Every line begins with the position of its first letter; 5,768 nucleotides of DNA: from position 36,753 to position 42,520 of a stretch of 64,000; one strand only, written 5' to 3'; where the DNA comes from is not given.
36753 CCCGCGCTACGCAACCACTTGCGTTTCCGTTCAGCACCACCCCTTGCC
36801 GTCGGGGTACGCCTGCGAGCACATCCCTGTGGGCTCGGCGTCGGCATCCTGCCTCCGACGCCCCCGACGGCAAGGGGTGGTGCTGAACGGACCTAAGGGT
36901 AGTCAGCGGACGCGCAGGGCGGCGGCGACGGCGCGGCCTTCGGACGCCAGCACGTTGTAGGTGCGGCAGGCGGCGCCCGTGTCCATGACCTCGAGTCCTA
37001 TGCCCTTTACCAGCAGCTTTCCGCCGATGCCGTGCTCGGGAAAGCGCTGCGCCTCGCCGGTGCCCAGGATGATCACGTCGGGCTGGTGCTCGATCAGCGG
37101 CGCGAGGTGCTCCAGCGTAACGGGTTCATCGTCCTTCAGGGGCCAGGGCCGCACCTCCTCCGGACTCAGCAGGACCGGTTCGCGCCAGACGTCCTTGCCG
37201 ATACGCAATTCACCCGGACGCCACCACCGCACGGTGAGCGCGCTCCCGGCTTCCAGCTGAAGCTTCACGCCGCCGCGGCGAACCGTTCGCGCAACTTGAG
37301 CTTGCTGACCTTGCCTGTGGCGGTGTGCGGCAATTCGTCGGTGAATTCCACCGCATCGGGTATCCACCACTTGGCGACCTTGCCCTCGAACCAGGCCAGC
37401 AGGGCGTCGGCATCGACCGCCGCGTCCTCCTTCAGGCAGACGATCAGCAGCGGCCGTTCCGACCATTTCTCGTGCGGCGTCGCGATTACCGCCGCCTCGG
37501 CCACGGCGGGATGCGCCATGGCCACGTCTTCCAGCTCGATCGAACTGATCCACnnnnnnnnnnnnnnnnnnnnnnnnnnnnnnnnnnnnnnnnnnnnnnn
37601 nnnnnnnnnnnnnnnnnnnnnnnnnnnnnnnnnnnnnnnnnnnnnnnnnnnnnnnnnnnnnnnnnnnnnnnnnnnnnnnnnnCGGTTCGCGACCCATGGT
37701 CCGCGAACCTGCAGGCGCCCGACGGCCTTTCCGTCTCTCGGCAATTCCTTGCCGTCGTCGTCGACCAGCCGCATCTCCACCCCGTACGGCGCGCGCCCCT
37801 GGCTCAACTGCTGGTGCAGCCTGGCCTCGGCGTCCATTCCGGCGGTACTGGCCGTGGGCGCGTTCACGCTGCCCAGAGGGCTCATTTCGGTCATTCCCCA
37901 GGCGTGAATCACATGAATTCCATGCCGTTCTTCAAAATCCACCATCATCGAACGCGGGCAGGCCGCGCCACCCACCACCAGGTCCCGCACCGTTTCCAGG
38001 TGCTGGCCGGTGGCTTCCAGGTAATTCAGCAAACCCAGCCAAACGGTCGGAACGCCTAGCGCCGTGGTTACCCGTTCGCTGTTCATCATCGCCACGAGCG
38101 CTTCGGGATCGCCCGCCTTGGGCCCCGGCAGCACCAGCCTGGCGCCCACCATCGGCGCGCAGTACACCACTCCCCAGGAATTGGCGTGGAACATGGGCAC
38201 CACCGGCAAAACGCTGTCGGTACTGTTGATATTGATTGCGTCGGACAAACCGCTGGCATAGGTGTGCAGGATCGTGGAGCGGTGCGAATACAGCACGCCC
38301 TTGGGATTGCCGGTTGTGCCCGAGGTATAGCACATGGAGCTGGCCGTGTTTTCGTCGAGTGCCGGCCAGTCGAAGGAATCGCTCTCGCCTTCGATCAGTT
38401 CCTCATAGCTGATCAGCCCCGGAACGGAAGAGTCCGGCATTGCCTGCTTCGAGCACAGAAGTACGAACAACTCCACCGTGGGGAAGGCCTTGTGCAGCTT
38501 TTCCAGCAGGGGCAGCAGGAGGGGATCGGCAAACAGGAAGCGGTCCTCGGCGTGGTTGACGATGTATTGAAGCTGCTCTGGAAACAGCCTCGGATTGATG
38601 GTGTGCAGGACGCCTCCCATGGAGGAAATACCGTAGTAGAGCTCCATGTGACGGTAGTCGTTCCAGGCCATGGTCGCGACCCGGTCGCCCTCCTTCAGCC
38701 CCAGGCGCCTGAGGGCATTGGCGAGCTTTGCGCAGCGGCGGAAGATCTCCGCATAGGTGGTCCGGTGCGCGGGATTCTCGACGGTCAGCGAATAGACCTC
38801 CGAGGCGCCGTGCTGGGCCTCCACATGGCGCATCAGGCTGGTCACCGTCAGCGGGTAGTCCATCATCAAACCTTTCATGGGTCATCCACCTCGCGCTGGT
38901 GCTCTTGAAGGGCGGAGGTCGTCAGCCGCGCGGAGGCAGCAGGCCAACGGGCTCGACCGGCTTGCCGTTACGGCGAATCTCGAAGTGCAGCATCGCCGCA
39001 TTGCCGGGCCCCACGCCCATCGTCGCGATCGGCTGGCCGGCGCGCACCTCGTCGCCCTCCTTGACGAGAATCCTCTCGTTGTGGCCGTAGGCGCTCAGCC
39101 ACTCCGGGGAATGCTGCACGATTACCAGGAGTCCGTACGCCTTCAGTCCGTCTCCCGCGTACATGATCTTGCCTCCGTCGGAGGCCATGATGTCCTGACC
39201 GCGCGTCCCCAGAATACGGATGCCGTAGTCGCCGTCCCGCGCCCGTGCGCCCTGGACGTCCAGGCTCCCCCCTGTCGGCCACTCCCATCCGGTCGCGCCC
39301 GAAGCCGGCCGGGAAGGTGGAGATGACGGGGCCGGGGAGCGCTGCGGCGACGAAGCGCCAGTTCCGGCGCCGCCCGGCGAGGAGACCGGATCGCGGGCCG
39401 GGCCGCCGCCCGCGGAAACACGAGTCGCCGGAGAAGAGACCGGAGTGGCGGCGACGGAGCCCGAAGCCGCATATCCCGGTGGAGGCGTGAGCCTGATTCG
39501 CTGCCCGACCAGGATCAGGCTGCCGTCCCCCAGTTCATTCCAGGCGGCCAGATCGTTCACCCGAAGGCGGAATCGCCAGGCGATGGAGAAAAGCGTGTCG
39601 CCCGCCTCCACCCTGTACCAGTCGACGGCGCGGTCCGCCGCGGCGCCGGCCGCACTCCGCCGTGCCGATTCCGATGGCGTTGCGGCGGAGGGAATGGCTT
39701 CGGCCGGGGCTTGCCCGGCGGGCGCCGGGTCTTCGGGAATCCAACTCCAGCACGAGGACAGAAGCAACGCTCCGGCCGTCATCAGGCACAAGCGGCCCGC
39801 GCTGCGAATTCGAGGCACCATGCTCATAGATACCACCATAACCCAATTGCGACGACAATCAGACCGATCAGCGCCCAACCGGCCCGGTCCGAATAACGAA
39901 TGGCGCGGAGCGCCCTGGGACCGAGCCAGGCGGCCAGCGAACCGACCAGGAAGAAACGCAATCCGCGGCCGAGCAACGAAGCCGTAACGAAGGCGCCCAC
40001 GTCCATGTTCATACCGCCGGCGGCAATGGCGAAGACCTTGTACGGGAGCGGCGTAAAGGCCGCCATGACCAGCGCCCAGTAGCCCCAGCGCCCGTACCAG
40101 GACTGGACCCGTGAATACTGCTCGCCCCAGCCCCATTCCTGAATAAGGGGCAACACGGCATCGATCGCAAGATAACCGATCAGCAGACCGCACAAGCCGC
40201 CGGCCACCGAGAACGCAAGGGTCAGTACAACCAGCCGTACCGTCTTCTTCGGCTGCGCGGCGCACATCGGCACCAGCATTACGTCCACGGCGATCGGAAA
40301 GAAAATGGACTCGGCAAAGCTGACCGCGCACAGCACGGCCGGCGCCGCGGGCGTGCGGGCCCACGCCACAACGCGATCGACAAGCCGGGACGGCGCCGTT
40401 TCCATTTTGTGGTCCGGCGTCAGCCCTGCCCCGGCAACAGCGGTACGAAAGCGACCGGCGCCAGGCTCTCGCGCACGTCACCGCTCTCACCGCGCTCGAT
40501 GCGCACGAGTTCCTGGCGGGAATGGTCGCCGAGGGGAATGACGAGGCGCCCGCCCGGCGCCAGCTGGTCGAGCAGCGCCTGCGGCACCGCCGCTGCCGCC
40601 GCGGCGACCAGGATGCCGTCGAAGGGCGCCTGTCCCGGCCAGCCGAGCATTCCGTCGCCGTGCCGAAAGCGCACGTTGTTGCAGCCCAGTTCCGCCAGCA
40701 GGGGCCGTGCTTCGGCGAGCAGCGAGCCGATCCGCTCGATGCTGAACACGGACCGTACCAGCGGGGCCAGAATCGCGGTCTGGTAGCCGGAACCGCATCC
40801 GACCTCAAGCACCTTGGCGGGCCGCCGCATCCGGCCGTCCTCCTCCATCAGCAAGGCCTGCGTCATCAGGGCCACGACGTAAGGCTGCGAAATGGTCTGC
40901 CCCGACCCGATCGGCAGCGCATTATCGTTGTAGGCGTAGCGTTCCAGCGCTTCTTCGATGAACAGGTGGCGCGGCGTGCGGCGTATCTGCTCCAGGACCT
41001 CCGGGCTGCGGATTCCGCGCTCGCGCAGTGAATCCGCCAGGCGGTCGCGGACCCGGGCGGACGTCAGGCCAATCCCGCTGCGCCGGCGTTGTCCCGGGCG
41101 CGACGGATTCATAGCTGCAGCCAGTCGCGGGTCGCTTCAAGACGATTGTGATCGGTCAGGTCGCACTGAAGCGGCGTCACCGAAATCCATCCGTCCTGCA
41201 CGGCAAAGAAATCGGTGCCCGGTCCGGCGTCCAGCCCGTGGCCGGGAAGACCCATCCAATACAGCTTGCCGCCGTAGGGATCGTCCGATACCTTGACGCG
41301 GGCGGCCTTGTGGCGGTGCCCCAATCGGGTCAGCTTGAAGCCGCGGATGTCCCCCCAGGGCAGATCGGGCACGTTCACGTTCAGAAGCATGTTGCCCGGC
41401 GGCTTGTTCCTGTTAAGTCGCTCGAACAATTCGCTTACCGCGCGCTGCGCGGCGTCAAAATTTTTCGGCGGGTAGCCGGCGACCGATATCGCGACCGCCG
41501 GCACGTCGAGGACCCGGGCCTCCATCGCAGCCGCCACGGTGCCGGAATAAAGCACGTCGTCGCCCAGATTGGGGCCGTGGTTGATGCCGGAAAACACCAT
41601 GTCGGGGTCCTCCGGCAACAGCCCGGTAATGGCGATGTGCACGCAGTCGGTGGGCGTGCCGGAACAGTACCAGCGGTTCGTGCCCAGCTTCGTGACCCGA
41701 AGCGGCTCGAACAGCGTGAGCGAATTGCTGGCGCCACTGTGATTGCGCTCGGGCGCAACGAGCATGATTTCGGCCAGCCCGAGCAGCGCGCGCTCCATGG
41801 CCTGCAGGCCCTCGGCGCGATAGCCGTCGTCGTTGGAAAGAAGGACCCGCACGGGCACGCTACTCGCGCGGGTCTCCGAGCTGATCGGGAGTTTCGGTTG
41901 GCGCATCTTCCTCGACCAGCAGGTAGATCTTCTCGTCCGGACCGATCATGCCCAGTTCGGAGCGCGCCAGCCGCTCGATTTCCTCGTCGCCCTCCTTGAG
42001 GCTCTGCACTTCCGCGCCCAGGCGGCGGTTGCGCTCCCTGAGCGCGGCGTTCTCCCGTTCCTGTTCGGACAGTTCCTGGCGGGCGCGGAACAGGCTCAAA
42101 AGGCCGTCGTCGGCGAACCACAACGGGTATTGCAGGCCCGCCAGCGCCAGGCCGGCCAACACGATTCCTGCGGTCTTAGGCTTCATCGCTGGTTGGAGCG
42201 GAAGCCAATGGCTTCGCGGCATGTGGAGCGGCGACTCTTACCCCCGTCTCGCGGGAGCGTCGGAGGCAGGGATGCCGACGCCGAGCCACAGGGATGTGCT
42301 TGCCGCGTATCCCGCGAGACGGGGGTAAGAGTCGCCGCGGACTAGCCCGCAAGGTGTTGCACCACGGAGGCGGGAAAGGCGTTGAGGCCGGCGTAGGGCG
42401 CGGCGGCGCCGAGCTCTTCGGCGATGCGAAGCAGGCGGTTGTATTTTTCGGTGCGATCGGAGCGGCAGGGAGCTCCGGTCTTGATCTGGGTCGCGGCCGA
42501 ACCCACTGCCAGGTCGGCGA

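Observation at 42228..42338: Family of ~110-nt intergenic elements: conserved ~55-nt core closed by a 27-29-bp stem that differs between copies but stays complementary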

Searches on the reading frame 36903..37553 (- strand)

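Call 26: search_protein_families(library=pfam, proteins=[window:36903-37553:-])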
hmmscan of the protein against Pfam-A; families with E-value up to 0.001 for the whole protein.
window:36903-37553:- (216 aa): 1 family
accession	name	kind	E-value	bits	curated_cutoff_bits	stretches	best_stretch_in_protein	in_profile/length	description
PF04430.19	DUF498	-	2.3e-28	98.8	33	1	112-213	5-108/109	Protein of unknown function (DUF498/DUF598)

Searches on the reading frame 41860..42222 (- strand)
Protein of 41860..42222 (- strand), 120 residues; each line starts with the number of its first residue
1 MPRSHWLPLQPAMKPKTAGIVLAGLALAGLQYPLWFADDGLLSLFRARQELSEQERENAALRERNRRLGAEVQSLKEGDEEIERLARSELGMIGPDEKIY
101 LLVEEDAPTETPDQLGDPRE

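Call 26: search_protein_families(library=pfam, proteins=[window:41860-42222:-])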
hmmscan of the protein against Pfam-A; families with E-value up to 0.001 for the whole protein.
window:41860-42222:- (120 aa): 1 family
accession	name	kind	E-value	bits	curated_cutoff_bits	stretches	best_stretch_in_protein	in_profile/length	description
PF04977.20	DivIC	-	1.1e-21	76.9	28.9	1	28-104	3-79/80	Septum formation initiator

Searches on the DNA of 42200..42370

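Call 15: search_rna_families(source=window, start=42200, end=42370, threshold=evalue, max_evalue=10, show_alignments=3)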
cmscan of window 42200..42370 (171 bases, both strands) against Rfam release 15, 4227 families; matches with E-value up to 10: 16.
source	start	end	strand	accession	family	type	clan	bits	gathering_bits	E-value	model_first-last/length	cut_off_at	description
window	42230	42333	-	RF00102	VA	Gene;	-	30.7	62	0.0013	1-159/159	no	VA RNA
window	42228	42338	-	RF04159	MIR1437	Gene; miRNA;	-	30.3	168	0.00099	32-161/192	no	MIR1437 microRNA precursor family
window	42236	42330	+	RF03219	mir-602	Gene; miRNA;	-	27.9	90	0.0017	1-85/85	no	mir-602 microRNA precursor family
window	42236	42330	-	RF03219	mir-602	Gene; miRNA;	-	25.6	90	0.0065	1-85/85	no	mir-602 microRNA precursor family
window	42234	42332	+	RF03195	mir-3934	Gene; miRNA;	-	22.3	84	0.029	1-92/92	no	mir-3934 microRNA precursor family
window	42245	42321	+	RF00718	mir-431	Gene; miRNA;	-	22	70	0.096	1-86/86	no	mir-431 microRNA precursor family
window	42226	42351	-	RF01066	6C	Cis-reg;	-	17.4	47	2.7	1-75/75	no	6C RNA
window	42207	42313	+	RF00463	ApoB_5_CRE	Cis-reg;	-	16.3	55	2.8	1-127/127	no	Apolipoprotein B (apoB) 5' UTR cis-regulatory element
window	42237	42330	+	RF01010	mir-632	Gene; miRNA;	-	14.6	67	6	1-84/84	no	mir-632 microRNA precursor family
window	42246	42320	-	RF03832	mir-H4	Gene; miRNA;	-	14.6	90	7.5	1-76/76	no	mir-H4 microRNA precursor family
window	42227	42339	-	RF01390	isrG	Gene; sRNA;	-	14.5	100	0.032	119-215/279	no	isrG Hfq binding RNA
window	42228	42338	+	RF00598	SNORA76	Gene; snRNA; snoRNA; HACA-box;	CL00034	11.3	37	9.9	1-59/132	no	Small nucleolar RNA SNORA76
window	42228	42338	+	RF01390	isrG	Gene; sRNA;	-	11.1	100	0.33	120-214/279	no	isrG Hfq binding RNA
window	42246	42320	+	RF02226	sX7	Gene; sRNA;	-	10.5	55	9.9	8-52/95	no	Xanthomonas sRNA sX7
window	42228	42338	-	RF02571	Mcr7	Gene; sRNA;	-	9.7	380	1.7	47-179/351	no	mcr7 sRNA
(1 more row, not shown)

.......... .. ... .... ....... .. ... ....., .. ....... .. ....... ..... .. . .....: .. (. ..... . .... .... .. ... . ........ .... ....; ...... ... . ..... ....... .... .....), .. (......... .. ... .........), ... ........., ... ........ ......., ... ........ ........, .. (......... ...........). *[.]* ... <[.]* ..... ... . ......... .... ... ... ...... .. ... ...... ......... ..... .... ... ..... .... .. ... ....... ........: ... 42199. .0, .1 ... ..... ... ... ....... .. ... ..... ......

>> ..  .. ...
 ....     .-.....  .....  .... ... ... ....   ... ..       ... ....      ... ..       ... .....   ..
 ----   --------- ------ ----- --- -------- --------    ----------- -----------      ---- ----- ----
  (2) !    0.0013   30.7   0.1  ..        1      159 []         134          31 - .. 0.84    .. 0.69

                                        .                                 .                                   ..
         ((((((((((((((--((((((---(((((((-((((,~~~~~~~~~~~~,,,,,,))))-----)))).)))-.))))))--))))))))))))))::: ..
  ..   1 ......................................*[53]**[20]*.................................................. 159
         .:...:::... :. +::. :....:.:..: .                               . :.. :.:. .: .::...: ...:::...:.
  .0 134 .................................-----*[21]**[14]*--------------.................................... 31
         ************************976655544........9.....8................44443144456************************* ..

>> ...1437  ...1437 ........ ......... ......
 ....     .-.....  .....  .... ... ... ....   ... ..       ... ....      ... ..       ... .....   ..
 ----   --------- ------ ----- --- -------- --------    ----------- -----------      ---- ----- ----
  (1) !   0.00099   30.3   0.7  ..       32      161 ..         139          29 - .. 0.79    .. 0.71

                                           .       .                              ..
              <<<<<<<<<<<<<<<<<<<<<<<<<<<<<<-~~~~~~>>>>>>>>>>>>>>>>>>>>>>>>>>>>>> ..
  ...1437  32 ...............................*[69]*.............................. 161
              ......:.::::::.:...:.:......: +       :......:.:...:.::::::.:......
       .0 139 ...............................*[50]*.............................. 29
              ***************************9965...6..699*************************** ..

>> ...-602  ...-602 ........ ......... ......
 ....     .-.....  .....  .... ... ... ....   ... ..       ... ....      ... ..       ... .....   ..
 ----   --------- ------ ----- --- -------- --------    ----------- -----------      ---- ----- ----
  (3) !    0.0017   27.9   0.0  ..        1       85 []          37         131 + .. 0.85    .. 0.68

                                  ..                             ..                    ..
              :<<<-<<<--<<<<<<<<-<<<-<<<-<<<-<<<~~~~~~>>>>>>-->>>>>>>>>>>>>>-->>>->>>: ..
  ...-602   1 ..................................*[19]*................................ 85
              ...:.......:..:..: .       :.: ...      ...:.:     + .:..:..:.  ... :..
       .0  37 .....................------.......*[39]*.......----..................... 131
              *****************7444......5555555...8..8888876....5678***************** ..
